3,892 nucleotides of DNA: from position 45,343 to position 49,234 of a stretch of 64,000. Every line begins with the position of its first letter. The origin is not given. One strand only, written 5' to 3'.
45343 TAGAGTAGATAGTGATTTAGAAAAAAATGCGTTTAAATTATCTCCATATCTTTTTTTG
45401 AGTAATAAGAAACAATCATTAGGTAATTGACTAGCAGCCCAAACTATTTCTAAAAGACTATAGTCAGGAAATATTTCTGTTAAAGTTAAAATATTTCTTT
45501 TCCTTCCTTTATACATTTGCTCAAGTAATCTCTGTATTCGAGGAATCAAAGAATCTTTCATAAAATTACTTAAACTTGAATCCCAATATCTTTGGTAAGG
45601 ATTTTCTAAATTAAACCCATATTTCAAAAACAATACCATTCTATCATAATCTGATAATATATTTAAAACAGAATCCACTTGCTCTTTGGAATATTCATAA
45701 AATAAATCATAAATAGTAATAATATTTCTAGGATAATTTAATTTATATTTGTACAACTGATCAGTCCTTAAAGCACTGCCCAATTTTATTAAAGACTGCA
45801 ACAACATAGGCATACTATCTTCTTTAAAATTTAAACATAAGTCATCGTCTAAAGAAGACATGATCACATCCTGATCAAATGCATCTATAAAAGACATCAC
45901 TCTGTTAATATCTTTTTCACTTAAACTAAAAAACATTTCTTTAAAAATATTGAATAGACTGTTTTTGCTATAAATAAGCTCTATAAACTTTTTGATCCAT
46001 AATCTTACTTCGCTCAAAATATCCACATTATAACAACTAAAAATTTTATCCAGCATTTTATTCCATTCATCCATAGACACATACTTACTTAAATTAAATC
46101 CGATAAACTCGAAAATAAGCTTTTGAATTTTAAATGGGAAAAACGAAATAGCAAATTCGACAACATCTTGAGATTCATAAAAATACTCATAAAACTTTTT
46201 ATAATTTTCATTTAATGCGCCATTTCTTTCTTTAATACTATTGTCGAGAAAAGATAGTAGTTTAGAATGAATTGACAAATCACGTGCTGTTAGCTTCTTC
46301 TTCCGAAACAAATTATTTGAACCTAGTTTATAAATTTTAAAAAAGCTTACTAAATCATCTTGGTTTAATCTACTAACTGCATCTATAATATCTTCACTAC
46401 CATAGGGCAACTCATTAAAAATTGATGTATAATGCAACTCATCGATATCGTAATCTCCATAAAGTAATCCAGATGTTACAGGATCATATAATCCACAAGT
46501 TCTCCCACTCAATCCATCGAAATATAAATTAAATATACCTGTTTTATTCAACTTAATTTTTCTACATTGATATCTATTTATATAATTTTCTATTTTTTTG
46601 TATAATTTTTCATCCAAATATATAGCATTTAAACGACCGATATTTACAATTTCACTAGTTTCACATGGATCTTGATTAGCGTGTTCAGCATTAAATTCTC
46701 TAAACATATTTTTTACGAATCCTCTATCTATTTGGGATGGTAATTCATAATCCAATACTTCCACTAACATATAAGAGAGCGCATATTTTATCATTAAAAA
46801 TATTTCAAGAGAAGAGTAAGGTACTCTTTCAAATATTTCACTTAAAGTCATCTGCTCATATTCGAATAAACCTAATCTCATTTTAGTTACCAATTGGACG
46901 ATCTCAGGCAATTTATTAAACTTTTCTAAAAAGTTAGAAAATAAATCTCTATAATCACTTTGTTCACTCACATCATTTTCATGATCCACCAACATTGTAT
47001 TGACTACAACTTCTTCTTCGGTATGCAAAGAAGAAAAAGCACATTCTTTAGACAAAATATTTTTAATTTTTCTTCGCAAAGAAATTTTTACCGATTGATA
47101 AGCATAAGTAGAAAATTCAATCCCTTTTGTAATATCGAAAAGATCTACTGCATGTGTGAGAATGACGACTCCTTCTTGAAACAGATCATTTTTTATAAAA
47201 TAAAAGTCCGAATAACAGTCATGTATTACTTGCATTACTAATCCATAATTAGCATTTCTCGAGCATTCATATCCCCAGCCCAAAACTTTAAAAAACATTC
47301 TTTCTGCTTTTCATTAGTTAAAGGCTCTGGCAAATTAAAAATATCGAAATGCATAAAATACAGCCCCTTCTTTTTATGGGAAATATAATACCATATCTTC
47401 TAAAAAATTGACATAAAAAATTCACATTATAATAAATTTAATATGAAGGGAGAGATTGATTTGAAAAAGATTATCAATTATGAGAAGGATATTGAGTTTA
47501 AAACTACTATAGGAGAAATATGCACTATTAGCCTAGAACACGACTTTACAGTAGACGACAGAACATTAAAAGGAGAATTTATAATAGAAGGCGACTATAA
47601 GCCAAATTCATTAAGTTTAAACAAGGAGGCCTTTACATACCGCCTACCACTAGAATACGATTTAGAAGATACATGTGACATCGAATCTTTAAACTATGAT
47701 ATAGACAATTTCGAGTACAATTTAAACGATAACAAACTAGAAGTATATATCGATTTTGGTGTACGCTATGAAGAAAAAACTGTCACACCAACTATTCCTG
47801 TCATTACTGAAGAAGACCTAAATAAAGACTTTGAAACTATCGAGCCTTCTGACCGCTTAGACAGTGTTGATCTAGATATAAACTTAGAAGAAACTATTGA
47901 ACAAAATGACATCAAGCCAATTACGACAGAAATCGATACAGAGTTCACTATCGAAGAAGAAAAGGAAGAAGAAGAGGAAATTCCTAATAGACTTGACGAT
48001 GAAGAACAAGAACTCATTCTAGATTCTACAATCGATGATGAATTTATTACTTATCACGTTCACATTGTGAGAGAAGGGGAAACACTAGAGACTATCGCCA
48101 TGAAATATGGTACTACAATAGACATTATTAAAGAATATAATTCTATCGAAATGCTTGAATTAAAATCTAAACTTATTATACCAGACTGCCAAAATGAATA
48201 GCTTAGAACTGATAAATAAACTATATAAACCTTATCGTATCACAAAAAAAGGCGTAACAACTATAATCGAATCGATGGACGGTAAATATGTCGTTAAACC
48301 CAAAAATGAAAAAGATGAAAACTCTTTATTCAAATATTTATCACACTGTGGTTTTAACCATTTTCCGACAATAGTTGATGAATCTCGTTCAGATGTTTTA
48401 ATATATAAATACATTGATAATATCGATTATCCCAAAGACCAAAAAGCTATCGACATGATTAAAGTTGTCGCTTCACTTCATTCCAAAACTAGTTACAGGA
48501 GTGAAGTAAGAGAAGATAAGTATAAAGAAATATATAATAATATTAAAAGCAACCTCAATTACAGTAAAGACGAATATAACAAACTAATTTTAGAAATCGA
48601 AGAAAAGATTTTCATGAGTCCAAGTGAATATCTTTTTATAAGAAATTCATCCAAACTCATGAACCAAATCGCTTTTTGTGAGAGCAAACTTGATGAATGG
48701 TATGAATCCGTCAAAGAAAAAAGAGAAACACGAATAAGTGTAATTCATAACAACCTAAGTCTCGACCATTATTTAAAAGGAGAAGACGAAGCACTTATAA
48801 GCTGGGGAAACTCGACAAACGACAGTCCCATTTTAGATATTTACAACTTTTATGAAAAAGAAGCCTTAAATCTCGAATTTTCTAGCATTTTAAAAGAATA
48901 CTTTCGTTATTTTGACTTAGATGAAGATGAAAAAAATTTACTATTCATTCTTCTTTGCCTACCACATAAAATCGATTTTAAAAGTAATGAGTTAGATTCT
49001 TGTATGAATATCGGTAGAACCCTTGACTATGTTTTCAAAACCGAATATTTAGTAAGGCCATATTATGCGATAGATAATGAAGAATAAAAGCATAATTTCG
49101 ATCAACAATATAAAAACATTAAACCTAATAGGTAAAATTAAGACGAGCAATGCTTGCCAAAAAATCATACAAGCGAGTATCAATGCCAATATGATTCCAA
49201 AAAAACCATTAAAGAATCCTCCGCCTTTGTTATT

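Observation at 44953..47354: Roughly 800-aa sigma-factor-like protein with a C-terminal array of six degenerate region-4-like repeats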

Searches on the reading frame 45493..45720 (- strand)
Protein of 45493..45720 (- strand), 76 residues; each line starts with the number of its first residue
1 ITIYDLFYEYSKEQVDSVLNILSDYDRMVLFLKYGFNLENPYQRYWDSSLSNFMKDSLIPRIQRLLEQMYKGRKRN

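Call 34: search_protein_families(library=pfam, alignment_id=A2, max_evalue=0.01)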
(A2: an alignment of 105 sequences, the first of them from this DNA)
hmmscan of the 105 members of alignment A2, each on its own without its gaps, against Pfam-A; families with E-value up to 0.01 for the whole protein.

A. member 1, seq(76 aa): 0 families

B. families by the number of members that match (of 105 scanned): 10 families
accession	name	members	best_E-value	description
PF04545.22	Sigma70_r4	14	0.00034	Sigma-70, region 4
PF08281.18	Sigma70_r4_2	10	0.00019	Sigma-70, region 4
PF13684.11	FakA-like_C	5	0.002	Fatty acid kinase subunit A-like, C-terminal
PF10057.14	MpsC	1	0.0024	Na+-translocating membrane potential-generating system (MpsC)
PF24615.2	Spectrin_Anc-1_2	1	0.0024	Nuclear anchorage protein 1, spectrin repeat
PF16830.10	NBD94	1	0.0037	Nucleotide-Binding Domain 94 of RH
PF08455.15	SNF2_assoc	1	0.0047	Bacterial SNF2 helicase associated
PF14203.11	TTRAP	1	0.0072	Putative transposon-transfer assisting protein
PF24723.1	DUF7675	1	0.0082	Family of unknown function (DUF7675)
PF11201.13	DUF2982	1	0.0088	Protein of unknown function (DUF2982)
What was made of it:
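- On Sigma70_r4 (Pfam PF04545 / PF08281) as the identity of each repeat: Only 14 and 10 of 105 family modules match r4 and r4_2 at E < 0.01 (call 34).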

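Call 35: search_solved_structures(query=A2, max_evalue=1, show_alignments=3)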
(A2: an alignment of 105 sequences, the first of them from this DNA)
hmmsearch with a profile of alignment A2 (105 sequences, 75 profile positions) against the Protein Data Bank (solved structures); distinct sequences matched with E-value up to 1: 31.
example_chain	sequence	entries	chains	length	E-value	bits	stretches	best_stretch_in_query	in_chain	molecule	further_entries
7l7b_F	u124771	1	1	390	0.0067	19.8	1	12-35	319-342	RNA polymerase sigma factor SigA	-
4g8x_A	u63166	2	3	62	0.0083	19.5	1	12-37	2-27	RNA polymerase sigma factor rpoD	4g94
4g6d_A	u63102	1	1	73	0.01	19.2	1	12-37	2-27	RNA polymerase sigma factor rpoD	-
6pmi_F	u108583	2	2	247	0.01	19.2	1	12-67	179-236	RNA polymerase sigma factor FliA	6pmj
8x6f_E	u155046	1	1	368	0.011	19.1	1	11-37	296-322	RNA polymerase sigma factor SigA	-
8gzg_F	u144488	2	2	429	0.022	18.1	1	9-42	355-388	RNA polymerase sigma factor SigA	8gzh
8h3v_G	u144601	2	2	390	0.036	17.4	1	10-42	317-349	RNA polymerase sigma factor SigA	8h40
1rp3_A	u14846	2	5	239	0.037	17.4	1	12-70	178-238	RNA polymerase sigma factor SIGMA-28 (FliA) | RNA polymerase sigma factor FliA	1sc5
7ckq_F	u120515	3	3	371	0.038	17.4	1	11-37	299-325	RNA polymerase sigma factor SigA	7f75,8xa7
1l0o_C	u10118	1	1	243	0.039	17.3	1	16-64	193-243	sigma factor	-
7pp4_f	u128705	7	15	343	0.06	16.7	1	13-43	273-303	RNA polymerase sigma factor SigB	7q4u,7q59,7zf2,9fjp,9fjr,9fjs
9dvs_G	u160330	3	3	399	0.1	16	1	8-43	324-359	RNA polymerase sigma factor SigA1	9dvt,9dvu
1tty_A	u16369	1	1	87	0.12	15.8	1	12-37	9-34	RNA polymerase sigma factor rpoD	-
5xon_W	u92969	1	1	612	0.13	15.6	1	14-58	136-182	Protein that forms a complex with Spt4p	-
5dnk_A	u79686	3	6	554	0.16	15.3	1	30-71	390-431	protein lysine methyltransferase 1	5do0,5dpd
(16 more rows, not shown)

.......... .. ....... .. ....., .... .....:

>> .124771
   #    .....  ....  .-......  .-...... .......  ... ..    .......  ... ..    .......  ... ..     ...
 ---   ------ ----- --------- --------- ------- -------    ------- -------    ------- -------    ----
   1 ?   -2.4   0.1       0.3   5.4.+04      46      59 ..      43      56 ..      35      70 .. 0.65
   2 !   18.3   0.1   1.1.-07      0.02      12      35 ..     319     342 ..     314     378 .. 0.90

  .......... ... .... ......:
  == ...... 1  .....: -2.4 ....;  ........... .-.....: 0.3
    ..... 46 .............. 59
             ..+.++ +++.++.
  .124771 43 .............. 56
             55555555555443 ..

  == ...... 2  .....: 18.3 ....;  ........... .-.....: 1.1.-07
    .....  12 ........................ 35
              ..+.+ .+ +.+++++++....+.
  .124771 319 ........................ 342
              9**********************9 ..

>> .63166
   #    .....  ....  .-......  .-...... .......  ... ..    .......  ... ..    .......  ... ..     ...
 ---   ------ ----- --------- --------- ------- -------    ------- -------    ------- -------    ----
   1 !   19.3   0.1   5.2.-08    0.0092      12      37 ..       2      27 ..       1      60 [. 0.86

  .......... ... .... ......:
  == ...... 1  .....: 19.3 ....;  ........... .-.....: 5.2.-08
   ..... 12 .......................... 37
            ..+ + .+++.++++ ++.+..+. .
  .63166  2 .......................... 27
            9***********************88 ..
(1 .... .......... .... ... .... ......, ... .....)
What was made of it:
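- The repeat profile finds SigA/RpoD/FliA region 4 in the PDB at E = 0.007-0.04 (call 35).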

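Call 66: find_homologous_proteins(query=A2, max_evalue=0.00001)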
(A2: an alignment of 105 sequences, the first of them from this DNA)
Query A2 (105 sequences): 354 candidates shared short words with the query, none scored E <= 0.00001.
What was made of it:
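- Tried and rejected: find_homologous_proteins with the short repeat profile returned nothing (call 66).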

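Call 67: predict_structure(alignment_id=A2)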
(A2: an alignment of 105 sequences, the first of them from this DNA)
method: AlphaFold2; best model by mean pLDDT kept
length: 76 residues; sequences in the alignment: 105
mean_pLDDT: 88.3   pTM: 0.73
mean pLDDT of the five models: 88.3, 87.8, 87.2, 86.6, 86.4
residues with pLDDT >= 90: 50; 70-90: 22; 50-70: 3; < 50: 1
segments of 3 or more residues with pLDDT < 50: none
pLDDT, mean of each block of 10 residues (from residue 1): 91 93 93 87 83 93 93 64
secondary structure, 60 per line:
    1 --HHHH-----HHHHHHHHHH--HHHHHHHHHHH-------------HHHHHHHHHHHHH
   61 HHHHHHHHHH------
elements in order: H3-6 H12-21 H24-34 H48-70

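Call 69: fold_search(model_id=the predicted structure, library=pdb)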
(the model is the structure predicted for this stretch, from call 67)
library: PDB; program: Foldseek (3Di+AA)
matches with E <= 10: 118; with E <= 0.001: 0
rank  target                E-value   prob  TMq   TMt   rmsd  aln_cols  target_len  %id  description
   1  4g8x_A                3.8e-01  0.41  0.33  0.39   6.4        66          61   26  G1 ORF67 / Staphyloccus aureus sigmaA domain 4 complex (released 2013-08-07)
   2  8cwt_B                4.3e-01  0.38  0.34  0.25   7.3        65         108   23  Complex structure of WhiB3 and the SigmaAr4-RNAP Beta flap tip chimera in space group P43212 (released 2023-05-17)
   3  9dvt_G                5.4e-01  0.30  0.33  0.33   6.2        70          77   23  Cryo-EM structure of RpaA bound to PkaiBC DNA and the CTD of the alpha subunit of RNAP from the cyanobacterium Synecho (released 2025-10-15)
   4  6onu_B                6.1e-01  0.33  0.34  0.37   6.0        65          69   23  Complex structure of WhiB1 and region 4 of SigA in P21 space group. (released 2019-11-27)
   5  6ono_D                6.1e-01  0.33  0.34  0.37   6.0        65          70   23  Complex structure of WhiB1 and region 4 of SigA in C2221 space group (released 2019-11-27)
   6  8qu6_F                6.1e-01  0.20  0.32  0.11  12.3        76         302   22  Mycobacterium smegnatis RNA polymerase transcription initiation complex with SigmaA, RbpA, HelD and an upstream-fork p (released 2024-10-02)
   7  6onu_F                6.9e-01  0.33  0.35  0.38   6.0        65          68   23  Complex structure of WhiB1 and region 4 of SigA in P21 space group. (released 2019-11-27)
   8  6onu_H                7.4e-01  0.33  0.36  0.40   6.0        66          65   23  Complex structure of WhiB1 and region 4 of SigA in P21 space group. (released 2019-11-27)
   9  8cwr_B                7.4e-01  0.28  0.34  0.26   7.3        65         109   26  Complex structure of WhiB3 and the SigmaAr4-RNAP Beta flap tip chimera in space group R3 (released 2023-05-17)
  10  6onu_D                8.8e-01  0.28  0.35  0.38   6.0        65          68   23  Complex structure of WhiB1 and region 4 of SigA in P21 space group. (released 2019-11-27)
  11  6cce_F                9.4e-01  0.28  0.35  0.11   6.6        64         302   19  Crystal structure of a Mycobacterium smegmatis RNA polymerase transcription initiation complex with inhibitor Kanglemy (released 2018-08-15)
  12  6ono_B                9.4e-01  0.25  0.34  0.37   6.0        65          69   23  Complex structure of WhiB1 and region 4 of SigA in C2221 space group (released 2019-11-27)
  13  6bzo_F                9.4e-01  0.23  0.32  0.11   6.7        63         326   19  Mtb RNAP Holo/RbpA/Fidaxomicin/upstream fork DNA (released 2018-03-28)
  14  7p5x_AF               1.0e+00  0.21  0.32  0.10   7.1        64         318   25  Mycobacterial RNAP with transcriptional activator PafBC (released 2021-12-22)
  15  7kug_B                1.1e+00  0.21  0.34  0.29   6.2        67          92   19  Fe-S cluster-bound transcription activator WhiB7 in complex with the SigmaAr4-RNAP Beta flap tip chimera (released 2021-06-30)
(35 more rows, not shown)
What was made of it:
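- However, E is at least 0.38 and TM is 0.33-0.40 (call 69). The best Foldseek hits are sigma4 in complexes with G1 ORF67 and WhiB proteins (call 69). TM to sigma4 is at most 0.40 (call 69).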

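Call 86: fold_search(model_id=the predicted structure, library=viral)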
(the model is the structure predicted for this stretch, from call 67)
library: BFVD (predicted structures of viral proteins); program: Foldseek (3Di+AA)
matches with E <= 10: 121; with E <= 0.001: 0
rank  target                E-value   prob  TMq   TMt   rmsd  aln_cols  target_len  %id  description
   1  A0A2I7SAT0            5.4e-01  0.41  0.35  0.09   6.2        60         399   25  (no name in the UniProt tables at hand)
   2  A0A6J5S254            7.3e-01  0.16  0.30  0.19   8.9        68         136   28  Sigma70_r4 domain containing protein [uncultured Caudovirales phage]
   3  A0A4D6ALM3            1.8e+00  0.18  0.35  0.34   5.6        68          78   13  (no name in the UniProt tables at hand)
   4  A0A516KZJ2            2.8e+00  0.25  0.49  0.33   3.8        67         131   22  (no name in the UniProt tables at hand)
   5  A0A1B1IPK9            2.8e+00  0.07  0.31  0.11  15.5        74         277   16  (no name in the UniProt tables at hand)
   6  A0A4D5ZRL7            3.1e+00  0.18  0.43  0.26   4.0        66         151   21  (no name in the UniProt tables at hand)
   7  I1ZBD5                3.1e+00  0.10  0.37  0.12   6.2        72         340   17  (no name in the UniProt tables at hand)
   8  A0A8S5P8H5            3.1e+00  0.09  0.34  0.13   9.4        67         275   16  Putative replisome organizer protein [Siphoviridae sp. ct8Hx23]
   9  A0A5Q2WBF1            3.3e+00  0.09  0.28  0.30   5.8        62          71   18  (no name in the UniProt tables at hand)
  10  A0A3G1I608            3.3e+00  0.07  0.28  0.22  10.2        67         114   10  (no name in the UniProt tables at hand)
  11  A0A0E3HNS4            3.3e+00  0.06  0.31  0.15   8.4        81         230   18  Subfamily RNA polymerase sigma-70 subunit [Synechococcus phage ACG-2014f]
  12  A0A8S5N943            3.5e+00  0.15  0.50  0.32   7.6        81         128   17  Uncharacterized protein [Myoviridae sp. ctHaT25]
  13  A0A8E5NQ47            3.5e+00  0.07  0.33  0.22   7.5        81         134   16  (no name in the UniProt tables at hand)
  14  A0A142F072            3.8e+00  0.15  0.43  0.49   5.9        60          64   13  (no name in the UniProt tables at hand)
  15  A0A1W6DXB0            4.0e+00  0.09  0.32  0.13   6.7        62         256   18  RNA polymerase sigma factor [Sphingobium phage Lacusarx]
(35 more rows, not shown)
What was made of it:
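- Tried and rejected: The viral structure library gave nothing significant (call 86).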

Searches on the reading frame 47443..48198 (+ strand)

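Call 51: search_protein_families(library=pfam, proteins=[window:47443-48198:+], max_evalue=0.001)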
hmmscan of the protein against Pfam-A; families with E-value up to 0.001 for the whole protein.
window:47443-48198:+ (252 aa): 2 families
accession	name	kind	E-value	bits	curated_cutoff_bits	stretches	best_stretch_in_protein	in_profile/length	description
PF01476.26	LysM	-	8.4e-08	32.5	20.9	1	207-235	1-29/43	LysM domain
PF23577.1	LysM_RLK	-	0.0001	22.7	27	1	209-234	5-30/44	LysM domain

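Call 53: search_protein_families(library=ncbifam, proteins=[window:47443-48198:+], max_evalue=0.01)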
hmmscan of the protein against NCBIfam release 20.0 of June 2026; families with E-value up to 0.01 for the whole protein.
window:47443-48198:+ (252 aa): 0 families

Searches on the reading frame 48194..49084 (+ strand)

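Call 51: search_protein_families(library=pfam, proteins=[window:48194-49084:+], max_evalue=0.001)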
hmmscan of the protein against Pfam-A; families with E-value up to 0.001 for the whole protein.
window:48194-49084:+ (297 aa): 0 families

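Call 53: search_protein_families(library=ncbifam, proteins=[window:48194-49084:+], max_evalue=0.01)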
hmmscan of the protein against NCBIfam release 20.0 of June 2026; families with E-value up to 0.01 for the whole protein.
window:48194-49084:+ (297 aa): 1 family
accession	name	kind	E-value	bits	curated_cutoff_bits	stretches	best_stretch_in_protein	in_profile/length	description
TIGR02904.1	spore_ysxE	equivalog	4.2e-30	105.1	263.55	1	81-260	96-282/309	spore coat protein YsxE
